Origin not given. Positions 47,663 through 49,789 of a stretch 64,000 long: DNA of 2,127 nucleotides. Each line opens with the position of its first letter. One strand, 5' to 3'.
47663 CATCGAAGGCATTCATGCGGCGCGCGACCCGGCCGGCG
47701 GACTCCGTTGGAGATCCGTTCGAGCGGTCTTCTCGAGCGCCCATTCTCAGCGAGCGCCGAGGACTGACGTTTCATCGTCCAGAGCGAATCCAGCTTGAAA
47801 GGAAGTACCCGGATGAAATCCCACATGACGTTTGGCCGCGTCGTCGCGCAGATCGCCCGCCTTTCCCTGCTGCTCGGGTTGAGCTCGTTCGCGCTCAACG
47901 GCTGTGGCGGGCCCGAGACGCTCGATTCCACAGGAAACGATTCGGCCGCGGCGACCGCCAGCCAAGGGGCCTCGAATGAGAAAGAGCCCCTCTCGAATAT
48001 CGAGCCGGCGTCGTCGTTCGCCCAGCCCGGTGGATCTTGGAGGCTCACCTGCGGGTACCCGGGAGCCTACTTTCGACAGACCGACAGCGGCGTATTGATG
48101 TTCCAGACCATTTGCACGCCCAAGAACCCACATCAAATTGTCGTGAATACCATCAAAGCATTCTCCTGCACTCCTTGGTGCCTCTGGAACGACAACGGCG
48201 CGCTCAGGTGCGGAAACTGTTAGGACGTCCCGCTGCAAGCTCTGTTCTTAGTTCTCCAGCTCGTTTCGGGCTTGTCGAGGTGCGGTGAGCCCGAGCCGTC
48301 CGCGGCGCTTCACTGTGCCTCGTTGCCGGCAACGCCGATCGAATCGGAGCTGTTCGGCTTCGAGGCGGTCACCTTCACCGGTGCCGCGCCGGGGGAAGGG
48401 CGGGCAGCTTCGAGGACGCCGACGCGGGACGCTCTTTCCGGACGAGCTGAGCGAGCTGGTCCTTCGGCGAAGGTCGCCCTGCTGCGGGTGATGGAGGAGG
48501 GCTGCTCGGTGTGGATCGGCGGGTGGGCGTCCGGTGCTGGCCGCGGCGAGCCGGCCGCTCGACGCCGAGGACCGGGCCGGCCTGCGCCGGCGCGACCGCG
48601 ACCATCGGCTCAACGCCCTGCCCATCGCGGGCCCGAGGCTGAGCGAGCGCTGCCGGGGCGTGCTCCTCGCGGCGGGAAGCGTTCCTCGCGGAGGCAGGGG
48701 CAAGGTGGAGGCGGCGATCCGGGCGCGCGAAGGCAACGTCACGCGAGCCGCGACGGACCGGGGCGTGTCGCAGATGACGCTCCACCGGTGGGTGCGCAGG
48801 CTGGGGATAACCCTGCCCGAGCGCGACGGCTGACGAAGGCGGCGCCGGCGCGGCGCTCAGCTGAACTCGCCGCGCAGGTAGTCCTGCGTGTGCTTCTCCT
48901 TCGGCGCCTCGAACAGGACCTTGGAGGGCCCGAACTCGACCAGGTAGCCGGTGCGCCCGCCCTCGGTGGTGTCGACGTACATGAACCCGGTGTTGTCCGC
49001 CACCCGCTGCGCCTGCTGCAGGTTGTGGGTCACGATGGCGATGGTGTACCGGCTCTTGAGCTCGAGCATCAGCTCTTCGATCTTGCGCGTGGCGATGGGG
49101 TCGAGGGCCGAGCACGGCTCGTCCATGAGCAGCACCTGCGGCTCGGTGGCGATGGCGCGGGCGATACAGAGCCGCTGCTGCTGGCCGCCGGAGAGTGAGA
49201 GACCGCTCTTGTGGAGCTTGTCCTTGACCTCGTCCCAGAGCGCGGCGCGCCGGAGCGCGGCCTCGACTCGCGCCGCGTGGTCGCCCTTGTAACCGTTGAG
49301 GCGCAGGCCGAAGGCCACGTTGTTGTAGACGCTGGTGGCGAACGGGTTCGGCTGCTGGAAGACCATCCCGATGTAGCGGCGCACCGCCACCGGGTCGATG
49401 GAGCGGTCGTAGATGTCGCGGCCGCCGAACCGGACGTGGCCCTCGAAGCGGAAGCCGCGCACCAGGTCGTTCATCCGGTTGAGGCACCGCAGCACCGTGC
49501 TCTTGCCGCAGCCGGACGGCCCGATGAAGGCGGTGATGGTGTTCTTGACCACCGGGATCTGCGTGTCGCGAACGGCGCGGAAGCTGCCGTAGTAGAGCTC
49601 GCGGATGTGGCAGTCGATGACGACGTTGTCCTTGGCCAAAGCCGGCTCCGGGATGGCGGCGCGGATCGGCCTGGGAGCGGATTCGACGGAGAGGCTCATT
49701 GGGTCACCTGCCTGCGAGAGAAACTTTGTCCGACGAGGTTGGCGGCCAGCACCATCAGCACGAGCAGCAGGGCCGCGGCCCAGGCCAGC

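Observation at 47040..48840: Sigma-54 activator pseudogene split by a lower-GC insertion flanked by ~290-bp direct repeats of the gene itself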

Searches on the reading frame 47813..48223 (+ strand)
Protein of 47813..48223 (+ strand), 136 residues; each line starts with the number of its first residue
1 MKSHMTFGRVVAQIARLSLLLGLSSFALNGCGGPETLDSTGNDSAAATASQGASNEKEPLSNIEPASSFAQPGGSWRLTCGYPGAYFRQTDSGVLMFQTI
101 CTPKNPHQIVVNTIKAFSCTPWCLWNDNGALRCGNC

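Call 6: search_protein_families(library=pfam, proteins=[window:47813-48223:+], max_evalue=0.1)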
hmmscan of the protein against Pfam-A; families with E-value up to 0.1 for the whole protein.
window:47813-48223:+ (136 aa): 0 families

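Call 8: find_encoding_contigs(protein=window:47813-48223:+, flank=10000, max_places=10)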
Protein window:47813-48223:+ (136 aa): no gene with exactly this product is on record in the collection.

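Call 9: find_homologous_proteins(query=window:47813-48220:+, max_evalue=0.01)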
Query window:47813-48220:+ (136 aa): 2 proteins with E <= 0.01 among 14 candidates.
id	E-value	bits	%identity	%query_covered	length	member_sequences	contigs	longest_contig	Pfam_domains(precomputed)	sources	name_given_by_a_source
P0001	1.1e-88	312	100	100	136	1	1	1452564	-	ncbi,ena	-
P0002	3.5e-45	171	61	100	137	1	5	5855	-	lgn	-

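Call 10: find_encoding_contigs(protein=P0001, flank=10000, max_places=5)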
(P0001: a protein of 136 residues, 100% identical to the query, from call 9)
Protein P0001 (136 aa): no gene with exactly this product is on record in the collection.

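Call 11: find_encoding_contigs(protein=P0002, flank=10000, max_places=10)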
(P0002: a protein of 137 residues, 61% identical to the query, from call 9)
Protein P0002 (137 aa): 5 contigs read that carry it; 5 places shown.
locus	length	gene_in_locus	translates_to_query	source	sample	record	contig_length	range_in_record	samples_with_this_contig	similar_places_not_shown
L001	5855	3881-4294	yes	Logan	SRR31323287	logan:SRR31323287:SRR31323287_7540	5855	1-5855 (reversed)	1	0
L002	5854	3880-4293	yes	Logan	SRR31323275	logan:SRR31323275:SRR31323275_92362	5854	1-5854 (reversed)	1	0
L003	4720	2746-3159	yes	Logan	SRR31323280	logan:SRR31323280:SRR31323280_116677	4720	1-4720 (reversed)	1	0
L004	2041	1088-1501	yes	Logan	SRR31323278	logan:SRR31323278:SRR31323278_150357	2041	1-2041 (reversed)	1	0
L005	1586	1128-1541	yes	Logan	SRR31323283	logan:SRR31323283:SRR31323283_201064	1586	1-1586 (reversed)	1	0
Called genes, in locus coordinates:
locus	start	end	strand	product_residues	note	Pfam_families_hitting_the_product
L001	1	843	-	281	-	?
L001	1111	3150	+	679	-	PF04134:DCC1-like, PF06762:LMF1, PF25179:LMF1_C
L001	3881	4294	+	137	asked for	-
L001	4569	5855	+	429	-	?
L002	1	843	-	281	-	?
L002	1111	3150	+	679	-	PF04134:DCC1-like, PF06762:LMF1, PF25179:LMF1_C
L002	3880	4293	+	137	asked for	-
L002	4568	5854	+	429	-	?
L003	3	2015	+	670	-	?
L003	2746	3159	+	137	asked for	-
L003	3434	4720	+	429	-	?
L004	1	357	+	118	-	?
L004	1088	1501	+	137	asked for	-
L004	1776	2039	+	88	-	?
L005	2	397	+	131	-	?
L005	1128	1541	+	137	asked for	-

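Call 37: search_dna_similar(query=window:47813-48220:+, collection=plasmids, mode=protein, max_evalue=0.01)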
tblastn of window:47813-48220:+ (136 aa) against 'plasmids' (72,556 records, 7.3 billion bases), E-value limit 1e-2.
No match.

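Call 38: search_dna_similar(query=window:47813-48220:+, collection=phages, mode=protein, max_evalue=0.01)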
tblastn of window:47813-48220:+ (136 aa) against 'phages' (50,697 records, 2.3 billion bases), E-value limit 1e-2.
No match.

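Call 41: search_protein_families(library=pfam, proteins=[L001:4569-5855:+], max_evalue=0.00001)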
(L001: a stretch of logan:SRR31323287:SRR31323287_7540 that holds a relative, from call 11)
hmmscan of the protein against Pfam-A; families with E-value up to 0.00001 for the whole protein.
L001:4569-5855:+ (429 aa): 1 family
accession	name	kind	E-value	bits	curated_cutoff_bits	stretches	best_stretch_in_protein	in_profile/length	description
PF00150.24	Cellulase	-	2.6e-08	34.1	23.5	1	160-407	17-243/272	Cellulase (glycosyl hydrolase family 5)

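Call 47: find_related_loci(query=A2, collection=viral_contigs, flank=5000)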
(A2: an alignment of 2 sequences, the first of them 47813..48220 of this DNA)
Query A2 (136 aa) in viral_contigs; peptide patterns used: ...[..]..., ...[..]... (x = any residue, [..] = any of these).
46 stretches matched a pattern, but none encodes a relative of the query by tblastn (E <= 1e-3).

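Call 50: search_protein_representatives(alignment_id=A2)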
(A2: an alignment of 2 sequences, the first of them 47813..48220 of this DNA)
Query: 2 sequences, 137 profile positions. Proteins with E-value up to 0.001 (for the whole library): 17; up to 1e-10: 2; up to 1e-30: 1. The best 17 are listed.
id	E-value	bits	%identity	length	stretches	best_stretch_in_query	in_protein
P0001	3.9e-81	286.0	-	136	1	1-137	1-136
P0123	7.0e-11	58.4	-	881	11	106-135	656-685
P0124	1.3e-10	57.5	-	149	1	16-137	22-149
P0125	4.0e-08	49.5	-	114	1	60-137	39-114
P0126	4.3e-08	49.4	-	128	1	17-137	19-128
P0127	2.6e-07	46.9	-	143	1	15-137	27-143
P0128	5.3e-07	45.9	-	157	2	40-137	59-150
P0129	4.2e-06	42.9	-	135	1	11-135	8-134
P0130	6.7e-06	42.3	-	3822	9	39-107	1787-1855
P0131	8.4e-06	42.0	-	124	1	23-137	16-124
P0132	1.2e-05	41.5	-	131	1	20-137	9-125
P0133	1.2e-05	41.4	-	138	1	19-137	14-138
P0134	1.8e-05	40.9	-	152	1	13-137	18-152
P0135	1.2e-04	38.3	-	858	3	39-114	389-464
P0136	2.0e-04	37.5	-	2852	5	18-102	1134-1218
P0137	3.2e-04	36.9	-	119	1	18-137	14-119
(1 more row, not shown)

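Call 51: predict_structure(alignment_id=A2)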
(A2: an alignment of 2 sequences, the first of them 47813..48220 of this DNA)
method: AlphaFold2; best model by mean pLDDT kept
length: 136 residues; sequences in the alignment: 2
mean_pLDDT: 40.1   pTM: 0.21
mean pLDDT of the five models: 40.1, 36.6, 34.7, 34.0, 32.3
residues with pLDDT >= 90: 0; 70-90: 0; 50-70: 29; < 50: 107
segments of 3 or more residues with pLDDT < 50: 1-3, 19-116, 128-130
pLDDT, mean of each block of 10 residues (from residue 1): 48 51 40 33 34 32 33 32 38 41 37 43 50 55
secondary structure, 60 per line:
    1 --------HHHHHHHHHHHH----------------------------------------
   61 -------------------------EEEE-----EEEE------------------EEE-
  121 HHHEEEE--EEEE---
elements in order: H9-20 E86-89 E95-98 E117-119 E124-127 E130-133

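Call 55: search_protein_families(library=pfam, alignment_id=A3, max_evalue=1)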
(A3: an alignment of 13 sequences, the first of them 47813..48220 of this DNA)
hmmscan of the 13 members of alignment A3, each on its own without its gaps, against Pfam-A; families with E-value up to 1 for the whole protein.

A. member 1, window:47813-48220:+ (136 aa): 0 families

B. families by the number of members that match (of 13 scanned): 3 families
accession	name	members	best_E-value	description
PF16020.10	Deltameth_res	1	0.018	Deltamethrin resistance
PF24381.1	DUF7537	1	0.11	Family of unknown function (DUF7537)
PF21827.1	New_glue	1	0.12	New glue protein family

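Call 58: predict_structure(alignment_id=A3)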
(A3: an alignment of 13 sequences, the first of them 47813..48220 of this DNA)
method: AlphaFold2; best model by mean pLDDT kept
length: 136 residues; sequences in the alignment: 13
mean_pLDDT: 71.7   pTM: 0.51
mean pLDDT of the five models: 71.7, 70.9, 70.4, 70.4, 69.4
residues with pLDDT >= 90: 55; 70-90: 14; 50-70: 41; < 50: 26
segments of 3 or more residues with pLDDT < 50: 38-48, 50-52
pLDDT, mean of each block of 10 residues (from residue 1): 53 52 51 48 44 50 69 93 89 95 88 95 95 92
secondary structure, 60 per line:
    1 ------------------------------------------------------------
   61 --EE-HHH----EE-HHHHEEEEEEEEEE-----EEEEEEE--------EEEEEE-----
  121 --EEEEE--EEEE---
elements in order: H76-79 E80-89 E95-101 E110-115 E123-127 E130-133

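Call 62: fold_search(model_id=the predicted structure, library=pdb)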
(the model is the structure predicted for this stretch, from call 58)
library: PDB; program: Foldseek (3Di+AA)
matches with E <= 10: 145; with E <= 0.001: 0
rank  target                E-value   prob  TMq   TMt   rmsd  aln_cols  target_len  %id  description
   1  4mlv                  3.2e-01  0.77  0.19  0.09   3.1        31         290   19  Crystal Structure of Bacillus megaterium porphobilinogen deaminase (released 2014-04-02)
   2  4mlq                  3.2e-01  0.75  0.19  0.09   3.1        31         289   19  Crystal structure of Bacillus megaterium porphobilinogen deaminase (released 2014-04-02)
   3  5k79_A                4.0e-01  0.63  0.27  0.33  10.5        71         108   17  Structure and anti-HIV activity of CYT-CVNH, a new cyanovirin-n homolog (released 2016-07-20)
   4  5ov4                  1.1e+00  0.33  0.18  0.09   3.2        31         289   19  Bacillus megaterium porphobilinogen deaminase D82A mutant (released 2017-10-11)
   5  5ov6                  1.1e+00  0.33  0.18  0.09   3.2        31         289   19  Bacillus megaterium porphobilinogen deaminase D82N mutant (released 2017-09-06)
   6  5ov5                  1.1e+00  0.33  0.18  0.09   3.2        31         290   19  Bacillus megaterium porphobilinogen deaminase D82E mutant (released 2017-09-06)
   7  4htg                  1.5e+00  0.35  0.19  0.09   3.1        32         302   12  Porphobilinogen Deaminase from Arabidopsis Thaliana (released 2013-02-27)
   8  8t2x_eI               2.0e+00  0.08  0.16  0.15  11.8        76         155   10  Hypomethylated yeast 80S bound with cycloheximide, P-site tRNA, A-site tRNA, messenger RNA and eIF5A, PRE (released 2024-12-11)
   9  8j67_C                2.5e+00  0.30  0.20  0.15   2.2        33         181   15  Crystal structure of Toxoplasma gondii M2AP (released 2023-08-30)
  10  3wgw_B                2.9e+00  0.12  0.15  0.09   3.9        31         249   13  Structure of PCNA bound to a small molecule inhibitor (released 2014-02-05)
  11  5e0t_C                3.2e+00  0.11  0.15  0.09   4.0        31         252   13  Human PCNA mutant - S228I (released 2016-04-20)
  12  7ccy_A                3.4e+00  0.14  0.18  0.09   3.4        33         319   15  Crystal structure of the 2-iodoporphobilinogen-bound holo form of human hydroxymethylbilane synthase (released 2021-03-17)
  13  8bn3_eI               3.4e+00  0.07  0.18  0.17  12.5        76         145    9  Yeast 80S, ES7s delta, eIF5A, Stm1 containing (released 2024-01-10)
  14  5m6r_B                3.6e+00  0.14  0.18  0.09   3.3        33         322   15  Human porphobilinogen deaminase in complex with reaction intermediate (released 2017-11-15)
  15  5m6r_A                3.6e+00  0.14  0.18  0.08   3.3        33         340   15  Human porphobilinogen deaminase in complex with reaction intermediate (released 2017-11-15)
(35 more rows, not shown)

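Call 72: list_cluster_members(proteins=[P0001, P0002, P0124, P0126, P0127, P0128, P0131, P0133, P0134, P0137])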
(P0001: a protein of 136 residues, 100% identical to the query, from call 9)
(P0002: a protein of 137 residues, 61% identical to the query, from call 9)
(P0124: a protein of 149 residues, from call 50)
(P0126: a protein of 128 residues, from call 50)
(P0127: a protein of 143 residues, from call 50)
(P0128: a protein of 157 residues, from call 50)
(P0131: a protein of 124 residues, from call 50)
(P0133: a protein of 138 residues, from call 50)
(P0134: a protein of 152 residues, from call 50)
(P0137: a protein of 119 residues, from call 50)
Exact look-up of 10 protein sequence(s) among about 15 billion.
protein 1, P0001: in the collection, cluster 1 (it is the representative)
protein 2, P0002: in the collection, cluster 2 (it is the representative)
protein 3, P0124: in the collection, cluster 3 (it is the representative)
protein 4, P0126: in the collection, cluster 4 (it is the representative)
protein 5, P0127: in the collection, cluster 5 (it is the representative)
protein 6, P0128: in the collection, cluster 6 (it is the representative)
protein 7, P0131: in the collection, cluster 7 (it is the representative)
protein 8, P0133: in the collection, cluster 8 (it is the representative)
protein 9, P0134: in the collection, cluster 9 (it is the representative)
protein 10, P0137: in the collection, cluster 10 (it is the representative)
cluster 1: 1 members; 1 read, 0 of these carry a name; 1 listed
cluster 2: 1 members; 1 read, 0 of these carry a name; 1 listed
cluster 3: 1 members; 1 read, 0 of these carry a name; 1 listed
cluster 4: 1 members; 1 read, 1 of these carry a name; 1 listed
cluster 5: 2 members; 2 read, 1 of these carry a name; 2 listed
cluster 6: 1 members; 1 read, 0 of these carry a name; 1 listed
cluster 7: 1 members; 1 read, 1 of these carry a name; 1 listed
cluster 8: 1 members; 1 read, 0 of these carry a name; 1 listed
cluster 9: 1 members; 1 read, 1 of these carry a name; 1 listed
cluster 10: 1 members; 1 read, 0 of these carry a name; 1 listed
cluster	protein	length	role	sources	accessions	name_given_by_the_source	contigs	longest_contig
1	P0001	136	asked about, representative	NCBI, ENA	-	-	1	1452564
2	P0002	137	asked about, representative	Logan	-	-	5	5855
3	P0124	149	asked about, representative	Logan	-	-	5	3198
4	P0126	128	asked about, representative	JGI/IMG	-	hypothetical protein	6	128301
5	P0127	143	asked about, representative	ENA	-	-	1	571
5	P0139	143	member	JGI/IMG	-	hypothetical protein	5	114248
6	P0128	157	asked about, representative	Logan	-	-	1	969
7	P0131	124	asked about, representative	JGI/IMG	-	hypothetical protein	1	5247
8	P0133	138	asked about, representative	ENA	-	-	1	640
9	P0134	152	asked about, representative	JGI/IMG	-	hypothetical protein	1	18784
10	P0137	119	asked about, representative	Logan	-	-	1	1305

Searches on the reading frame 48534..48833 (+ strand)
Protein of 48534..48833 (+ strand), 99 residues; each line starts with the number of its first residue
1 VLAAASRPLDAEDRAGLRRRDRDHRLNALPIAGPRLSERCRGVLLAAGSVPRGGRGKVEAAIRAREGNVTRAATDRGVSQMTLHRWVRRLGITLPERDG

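Call 6: search_protein_families(library=pfam, proteins=[window:48534-48833:+], max_evalue=0.1)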
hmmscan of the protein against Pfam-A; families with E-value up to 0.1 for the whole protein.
window:48534-48833:+ (99 aa): 3 families
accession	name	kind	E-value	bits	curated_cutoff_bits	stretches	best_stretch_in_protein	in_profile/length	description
PF00126.33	HTH_1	-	0.00051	20.4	26.6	1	64-90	11-37/60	Bacterial regulatory helix-turn-helix protein, lysR family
PF13384.12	HTH_23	-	0.054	13.8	24.6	0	67-89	18-40/50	Homeodomain-like domain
PF13542.12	HTH_Tnp_ISL3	-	0.069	13.1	27.4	0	60-90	20-50/51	Helix-turn-helix domain of transposase family ISL3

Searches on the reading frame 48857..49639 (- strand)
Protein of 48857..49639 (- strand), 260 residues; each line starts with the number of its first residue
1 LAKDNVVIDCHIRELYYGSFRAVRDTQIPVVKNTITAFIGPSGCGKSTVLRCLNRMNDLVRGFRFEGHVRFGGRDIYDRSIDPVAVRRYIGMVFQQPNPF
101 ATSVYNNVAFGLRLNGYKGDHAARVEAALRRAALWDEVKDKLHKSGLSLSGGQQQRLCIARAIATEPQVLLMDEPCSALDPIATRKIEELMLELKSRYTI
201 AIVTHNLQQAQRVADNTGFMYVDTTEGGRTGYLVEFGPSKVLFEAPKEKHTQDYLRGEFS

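Call 6: search_protein_families(library=pfam, proteins=[window:48857-49639:-], max_evalue=0.1)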
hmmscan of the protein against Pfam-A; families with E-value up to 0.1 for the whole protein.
window:48857-49639:- (260 aa): 16 families
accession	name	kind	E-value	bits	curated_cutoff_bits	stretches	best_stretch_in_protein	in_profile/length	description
PF00005.33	ABC_tran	-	1e-28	101.1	25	1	28-176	6-136/137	ABC transporter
PF13304.12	AAA_21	-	1.6e-10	42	27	2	35-63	1-29/304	AAA domain, putative AbiEii toxin, Type IV TA system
PF02463.25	SMC_N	-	1.1e-07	31.9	40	1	12-221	2-213/220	RecF/RecN/SMC N terminal domain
PF13175.12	AAA_15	-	3.3e-05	24.1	32.1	1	20-56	11-46/374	AAA ATPase domain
PF13401.12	AAA_22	-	7.1e-05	23.6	27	1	34-147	6-84/130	AAA domain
PF13476.12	AAA_23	-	0.0002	22.5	27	1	19-53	6-39/201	AAA domain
PF03193.22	RsgA_GTPase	-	0.0021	18.4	30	1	30-55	103-128/174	RsgA GTPase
PF13555.12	AAA_29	-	0.0053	16.9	27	1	26-50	15-39/61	P-loop containing region of AAA domain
PF03215.21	Rad17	-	0.0056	17.1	23.8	1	31-55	43-67/186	Rad17 P-loop domain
PF13245.12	AAA_19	-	0.012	16.3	25.1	0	30-55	8-33/134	AAA domain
PF13238.12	AAA_18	-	0.026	15.4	29.4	0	39-62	4-25/128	AAA domain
PF11181.13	YflT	-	0.037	15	26.2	1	183-235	12-67/99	Heat induced stress protein YflT domain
PF20703.3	nSTAND1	-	0.04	14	27.1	1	14-52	14-52/379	Novel STAND NTPase 1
PF13521.12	AAA_28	-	0.041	14.5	27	0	37-56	3-22/164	AAA domain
PF00931.28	NB-ARC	-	0.055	13.2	23.5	1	35-124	20-56/248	NB-ARC domain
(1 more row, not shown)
